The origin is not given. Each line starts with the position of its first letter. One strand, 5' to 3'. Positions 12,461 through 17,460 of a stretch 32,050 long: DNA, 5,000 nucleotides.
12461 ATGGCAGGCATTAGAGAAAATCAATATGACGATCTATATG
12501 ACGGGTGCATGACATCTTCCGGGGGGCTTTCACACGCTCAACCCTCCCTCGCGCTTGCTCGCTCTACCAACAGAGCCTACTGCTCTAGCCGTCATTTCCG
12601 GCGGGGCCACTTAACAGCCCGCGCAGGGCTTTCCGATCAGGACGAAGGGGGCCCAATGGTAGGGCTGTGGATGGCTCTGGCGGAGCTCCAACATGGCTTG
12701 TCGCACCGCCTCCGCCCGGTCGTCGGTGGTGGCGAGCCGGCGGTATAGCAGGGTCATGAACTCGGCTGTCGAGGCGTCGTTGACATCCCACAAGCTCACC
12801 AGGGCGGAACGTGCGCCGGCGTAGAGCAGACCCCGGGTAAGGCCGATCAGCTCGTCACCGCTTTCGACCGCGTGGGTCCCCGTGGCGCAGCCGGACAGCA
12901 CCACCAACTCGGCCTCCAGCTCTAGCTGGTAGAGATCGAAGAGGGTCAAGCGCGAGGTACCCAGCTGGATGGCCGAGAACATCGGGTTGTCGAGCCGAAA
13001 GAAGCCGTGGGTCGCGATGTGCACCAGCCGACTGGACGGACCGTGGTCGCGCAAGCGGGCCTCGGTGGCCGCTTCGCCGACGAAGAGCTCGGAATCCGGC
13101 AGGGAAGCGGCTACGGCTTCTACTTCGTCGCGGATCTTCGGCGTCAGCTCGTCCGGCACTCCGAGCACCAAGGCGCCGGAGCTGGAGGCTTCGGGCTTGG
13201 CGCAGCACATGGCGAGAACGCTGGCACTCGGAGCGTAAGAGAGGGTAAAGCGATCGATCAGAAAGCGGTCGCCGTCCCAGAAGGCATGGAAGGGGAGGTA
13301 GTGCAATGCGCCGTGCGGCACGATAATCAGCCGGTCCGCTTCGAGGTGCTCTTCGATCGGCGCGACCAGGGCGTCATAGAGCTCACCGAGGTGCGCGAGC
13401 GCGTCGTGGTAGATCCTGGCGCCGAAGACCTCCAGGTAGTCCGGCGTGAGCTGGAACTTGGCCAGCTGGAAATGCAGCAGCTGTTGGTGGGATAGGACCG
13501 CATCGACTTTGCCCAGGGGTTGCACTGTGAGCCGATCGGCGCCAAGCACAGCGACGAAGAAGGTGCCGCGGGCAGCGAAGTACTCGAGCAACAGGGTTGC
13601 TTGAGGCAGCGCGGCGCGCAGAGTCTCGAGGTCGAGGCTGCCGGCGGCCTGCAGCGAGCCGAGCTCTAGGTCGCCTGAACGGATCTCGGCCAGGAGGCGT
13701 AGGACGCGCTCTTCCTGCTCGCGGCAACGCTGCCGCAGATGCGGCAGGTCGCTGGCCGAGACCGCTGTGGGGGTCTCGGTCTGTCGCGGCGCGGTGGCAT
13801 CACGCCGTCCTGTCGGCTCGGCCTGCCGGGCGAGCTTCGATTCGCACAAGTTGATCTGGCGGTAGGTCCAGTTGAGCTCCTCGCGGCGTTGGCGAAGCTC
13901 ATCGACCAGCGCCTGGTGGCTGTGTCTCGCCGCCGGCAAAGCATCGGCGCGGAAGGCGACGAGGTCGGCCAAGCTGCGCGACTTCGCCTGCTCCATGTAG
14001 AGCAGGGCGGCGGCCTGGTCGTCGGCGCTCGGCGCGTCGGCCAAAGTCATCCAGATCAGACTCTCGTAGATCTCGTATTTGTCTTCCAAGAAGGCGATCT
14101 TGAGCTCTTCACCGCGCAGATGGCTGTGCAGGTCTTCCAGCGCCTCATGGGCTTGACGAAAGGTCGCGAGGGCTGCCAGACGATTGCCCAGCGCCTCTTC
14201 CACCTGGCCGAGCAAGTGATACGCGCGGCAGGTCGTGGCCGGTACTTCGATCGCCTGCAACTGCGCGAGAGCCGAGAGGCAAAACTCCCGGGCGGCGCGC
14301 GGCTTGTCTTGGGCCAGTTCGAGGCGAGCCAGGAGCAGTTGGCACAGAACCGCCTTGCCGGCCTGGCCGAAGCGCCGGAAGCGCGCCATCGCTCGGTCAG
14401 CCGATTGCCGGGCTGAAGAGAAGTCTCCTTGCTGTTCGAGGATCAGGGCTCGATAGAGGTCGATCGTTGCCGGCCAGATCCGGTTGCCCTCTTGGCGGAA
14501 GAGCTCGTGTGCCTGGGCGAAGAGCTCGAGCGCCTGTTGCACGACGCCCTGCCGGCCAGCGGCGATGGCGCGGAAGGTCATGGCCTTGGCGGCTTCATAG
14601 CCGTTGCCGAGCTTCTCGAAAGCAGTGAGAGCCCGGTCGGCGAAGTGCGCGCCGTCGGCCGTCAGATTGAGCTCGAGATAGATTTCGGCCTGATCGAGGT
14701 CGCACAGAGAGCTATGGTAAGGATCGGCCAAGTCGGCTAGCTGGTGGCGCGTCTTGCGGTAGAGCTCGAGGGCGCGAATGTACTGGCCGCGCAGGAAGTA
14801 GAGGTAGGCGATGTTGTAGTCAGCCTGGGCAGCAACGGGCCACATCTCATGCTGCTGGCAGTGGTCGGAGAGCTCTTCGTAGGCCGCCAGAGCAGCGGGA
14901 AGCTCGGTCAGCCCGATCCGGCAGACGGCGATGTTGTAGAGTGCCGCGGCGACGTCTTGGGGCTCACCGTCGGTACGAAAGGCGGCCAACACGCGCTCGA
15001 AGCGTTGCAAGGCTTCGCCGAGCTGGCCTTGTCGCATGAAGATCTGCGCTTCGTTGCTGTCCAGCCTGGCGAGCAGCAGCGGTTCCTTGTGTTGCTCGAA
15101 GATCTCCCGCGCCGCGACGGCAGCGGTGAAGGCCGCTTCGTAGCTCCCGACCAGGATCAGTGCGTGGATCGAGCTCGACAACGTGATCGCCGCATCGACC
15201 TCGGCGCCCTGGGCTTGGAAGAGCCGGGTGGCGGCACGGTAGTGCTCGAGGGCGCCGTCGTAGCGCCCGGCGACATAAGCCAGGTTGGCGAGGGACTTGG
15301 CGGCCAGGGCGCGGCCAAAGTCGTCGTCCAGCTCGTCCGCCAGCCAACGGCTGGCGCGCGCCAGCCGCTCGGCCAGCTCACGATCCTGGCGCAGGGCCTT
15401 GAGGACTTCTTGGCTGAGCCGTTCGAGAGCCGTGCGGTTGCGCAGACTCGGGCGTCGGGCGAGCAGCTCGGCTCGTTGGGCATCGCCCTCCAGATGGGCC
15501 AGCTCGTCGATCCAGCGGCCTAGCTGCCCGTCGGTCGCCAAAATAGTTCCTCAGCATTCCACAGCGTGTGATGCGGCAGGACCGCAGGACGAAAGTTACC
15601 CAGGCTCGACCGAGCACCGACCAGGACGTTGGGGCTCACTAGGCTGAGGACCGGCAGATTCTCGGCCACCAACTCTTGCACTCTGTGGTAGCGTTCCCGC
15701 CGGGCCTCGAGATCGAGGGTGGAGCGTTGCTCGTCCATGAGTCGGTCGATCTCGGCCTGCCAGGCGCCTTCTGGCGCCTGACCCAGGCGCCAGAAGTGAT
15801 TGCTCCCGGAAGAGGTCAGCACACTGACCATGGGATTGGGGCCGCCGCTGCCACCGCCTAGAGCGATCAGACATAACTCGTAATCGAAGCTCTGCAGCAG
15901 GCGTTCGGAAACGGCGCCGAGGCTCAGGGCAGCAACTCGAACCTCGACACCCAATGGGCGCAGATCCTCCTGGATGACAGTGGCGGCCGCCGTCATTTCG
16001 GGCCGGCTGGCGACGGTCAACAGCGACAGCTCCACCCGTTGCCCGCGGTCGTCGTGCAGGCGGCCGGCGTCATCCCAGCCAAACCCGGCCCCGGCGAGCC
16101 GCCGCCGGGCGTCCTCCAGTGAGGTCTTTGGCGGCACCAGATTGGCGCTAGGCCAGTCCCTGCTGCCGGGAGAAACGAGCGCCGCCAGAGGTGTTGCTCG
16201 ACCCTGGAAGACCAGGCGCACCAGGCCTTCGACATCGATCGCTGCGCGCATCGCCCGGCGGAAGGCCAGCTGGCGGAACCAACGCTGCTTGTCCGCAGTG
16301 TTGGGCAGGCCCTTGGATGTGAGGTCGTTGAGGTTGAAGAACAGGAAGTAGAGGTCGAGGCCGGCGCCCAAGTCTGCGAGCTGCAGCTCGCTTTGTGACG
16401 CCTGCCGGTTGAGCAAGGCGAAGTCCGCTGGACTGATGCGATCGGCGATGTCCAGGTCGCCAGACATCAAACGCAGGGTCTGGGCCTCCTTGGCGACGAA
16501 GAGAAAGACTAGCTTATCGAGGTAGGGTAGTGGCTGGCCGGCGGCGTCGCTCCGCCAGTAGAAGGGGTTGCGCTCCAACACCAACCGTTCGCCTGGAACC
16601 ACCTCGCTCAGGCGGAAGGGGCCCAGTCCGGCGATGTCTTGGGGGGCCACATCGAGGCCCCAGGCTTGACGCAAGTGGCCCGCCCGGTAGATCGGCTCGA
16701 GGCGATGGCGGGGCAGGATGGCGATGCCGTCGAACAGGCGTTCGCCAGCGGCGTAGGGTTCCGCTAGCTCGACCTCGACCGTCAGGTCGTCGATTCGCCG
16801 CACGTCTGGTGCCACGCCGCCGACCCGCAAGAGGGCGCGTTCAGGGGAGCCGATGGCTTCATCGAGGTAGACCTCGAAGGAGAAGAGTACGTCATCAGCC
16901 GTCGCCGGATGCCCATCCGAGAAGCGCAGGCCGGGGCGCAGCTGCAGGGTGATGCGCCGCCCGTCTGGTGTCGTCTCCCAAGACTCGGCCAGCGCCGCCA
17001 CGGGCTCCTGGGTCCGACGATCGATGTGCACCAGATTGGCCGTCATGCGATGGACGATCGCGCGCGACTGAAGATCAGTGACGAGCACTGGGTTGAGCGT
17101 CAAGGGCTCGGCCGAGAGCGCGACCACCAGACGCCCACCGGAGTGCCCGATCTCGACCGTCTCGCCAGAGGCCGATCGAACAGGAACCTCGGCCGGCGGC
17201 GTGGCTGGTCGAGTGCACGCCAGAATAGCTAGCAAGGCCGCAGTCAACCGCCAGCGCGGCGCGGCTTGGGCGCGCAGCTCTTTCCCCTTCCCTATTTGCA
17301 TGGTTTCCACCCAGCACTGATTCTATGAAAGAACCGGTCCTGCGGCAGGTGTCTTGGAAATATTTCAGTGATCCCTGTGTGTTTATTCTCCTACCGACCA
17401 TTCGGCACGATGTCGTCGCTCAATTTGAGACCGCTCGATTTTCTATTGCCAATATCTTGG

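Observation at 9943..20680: Phased CGTCAT direct repeats (Pho-box-like) recur in five intergenic regions and may tie the regulators, kinases, 141-aa gene and S8 protease into one regulon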

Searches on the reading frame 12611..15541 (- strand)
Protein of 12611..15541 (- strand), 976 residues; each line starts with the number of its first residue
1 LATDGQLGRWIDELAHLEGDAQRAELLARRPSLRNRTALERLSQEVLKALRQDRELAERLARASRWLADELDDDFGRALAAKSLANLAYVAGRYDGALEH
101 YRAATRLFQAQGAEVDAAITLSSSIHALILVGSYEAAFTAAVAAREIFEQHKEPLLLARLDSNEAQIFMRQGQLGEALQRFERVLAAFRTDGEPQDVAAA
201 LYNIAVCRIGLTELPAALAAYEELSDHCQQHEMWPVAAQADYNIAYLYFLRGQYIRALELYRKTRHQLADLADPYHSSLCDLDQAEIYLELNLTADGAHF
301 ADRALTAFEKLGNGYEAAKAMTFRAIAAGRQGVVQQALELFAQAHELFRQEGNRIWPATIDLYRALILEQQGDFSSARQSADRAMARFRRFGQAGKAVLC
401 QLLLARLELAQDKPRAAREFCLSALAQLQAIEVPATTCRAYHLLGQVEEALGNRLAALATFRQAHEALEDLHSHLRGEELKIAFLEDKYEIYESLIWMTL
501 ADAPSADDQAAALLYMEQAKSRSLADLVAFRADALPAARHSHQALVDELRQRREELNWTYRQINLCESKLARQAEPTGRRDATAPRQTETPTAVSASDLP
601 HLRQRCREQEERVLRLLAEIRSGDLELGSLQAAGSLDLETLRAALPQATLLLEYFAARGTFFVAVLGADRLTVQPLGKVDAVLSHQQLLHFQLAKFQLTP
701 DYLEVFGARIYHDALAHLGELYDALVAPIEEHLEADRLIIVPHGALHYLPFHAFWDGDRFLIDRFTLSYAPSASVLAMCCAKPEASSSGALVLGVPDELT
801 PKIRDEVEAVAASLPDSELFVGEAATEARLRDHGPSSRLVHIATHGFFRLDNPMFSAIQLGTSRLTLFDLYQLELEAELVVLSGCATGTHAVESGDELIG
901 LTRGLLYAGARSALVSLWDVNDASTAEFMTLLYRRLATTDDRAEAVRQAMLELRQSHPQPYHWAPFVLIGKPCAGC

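Call 5: search_protein_families(library=pfam, proteins=[window:12611-15541:-])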
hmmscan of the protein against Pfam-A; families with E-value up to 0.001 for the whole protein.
window:12611-15541:- (976 aa): 7 families
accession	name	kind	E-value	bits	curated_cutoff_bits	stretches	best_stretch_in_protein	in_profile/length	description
PF12770.12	CHAT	-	1.6e-69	235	24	1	718-971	4-289/289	CHAT domain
PF13424.12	TPR_12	-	2.4e-21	76.1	30.1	3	157-226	2-73/77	Tetratricopeptide repeat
PF17874.7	TPR_MalT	-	1.8e-11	44.3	45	1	165-464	8-306/336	MalT-like TPR region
PF07719.23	TPR_2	-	2.4e-09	37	27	0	80-108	3-31/34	Tetratricopeptide repeat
PF14938.12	SNAP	-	3.4e-08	33.7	25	1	164-264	80-181/282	Soluble NSF attachment protein, SNAP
PF00515.34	TPR_1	-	4.6e-06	26.7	27.8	0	82-107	5-30/34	Tetratricopeptide repeat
PF13432.12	TPR_16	-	6.1e-05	23.8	32.7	1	164-224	3-57/65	Tetratricopeptide repeat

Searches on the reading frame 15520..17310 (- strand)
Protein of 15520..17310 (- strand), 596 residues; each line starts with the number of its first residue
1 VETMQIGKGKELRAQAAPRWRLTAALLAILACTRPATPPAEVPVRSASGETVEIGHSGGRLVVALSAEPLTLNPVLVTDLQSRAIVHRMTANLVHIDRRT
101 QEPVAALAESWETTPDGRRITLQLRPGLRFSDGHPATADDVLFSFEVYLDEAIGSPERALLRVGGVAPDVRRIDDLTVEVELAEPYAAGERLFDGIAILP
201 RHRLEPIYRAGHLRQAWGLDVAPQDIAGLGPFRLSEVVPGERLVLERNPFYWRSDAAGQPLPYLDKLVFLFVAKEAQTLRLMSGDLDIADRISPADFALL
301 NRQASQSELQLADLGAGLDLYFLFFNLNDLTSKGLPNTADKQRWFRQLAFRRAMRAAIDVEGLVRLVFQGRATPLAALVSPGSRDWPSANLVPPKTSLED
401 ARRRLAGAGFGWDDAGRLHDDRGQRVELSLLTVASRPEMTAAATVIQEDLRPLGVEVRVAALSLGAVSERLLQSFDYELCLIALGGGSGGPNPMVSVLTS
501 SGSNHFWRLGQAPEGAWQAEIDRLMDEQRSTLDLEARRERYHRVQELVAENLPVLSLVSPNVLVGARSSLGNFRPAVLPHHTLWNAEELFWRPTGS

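Call 5: search_protein_families(library=pfam, proteins=[window:15520-17310:-])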
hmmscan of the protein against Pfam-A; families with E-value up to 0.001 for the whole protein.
window:15520-17310:- (596 aa): 1 family
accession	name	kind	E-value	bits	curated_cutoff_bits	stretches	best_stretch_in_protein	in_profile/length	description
PF00496.27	SBP_bac_5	-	6.4e-69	233.3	32.4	1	102-504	1-366/368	Bacterial extracellular solute-binding proteins, family 5 Middle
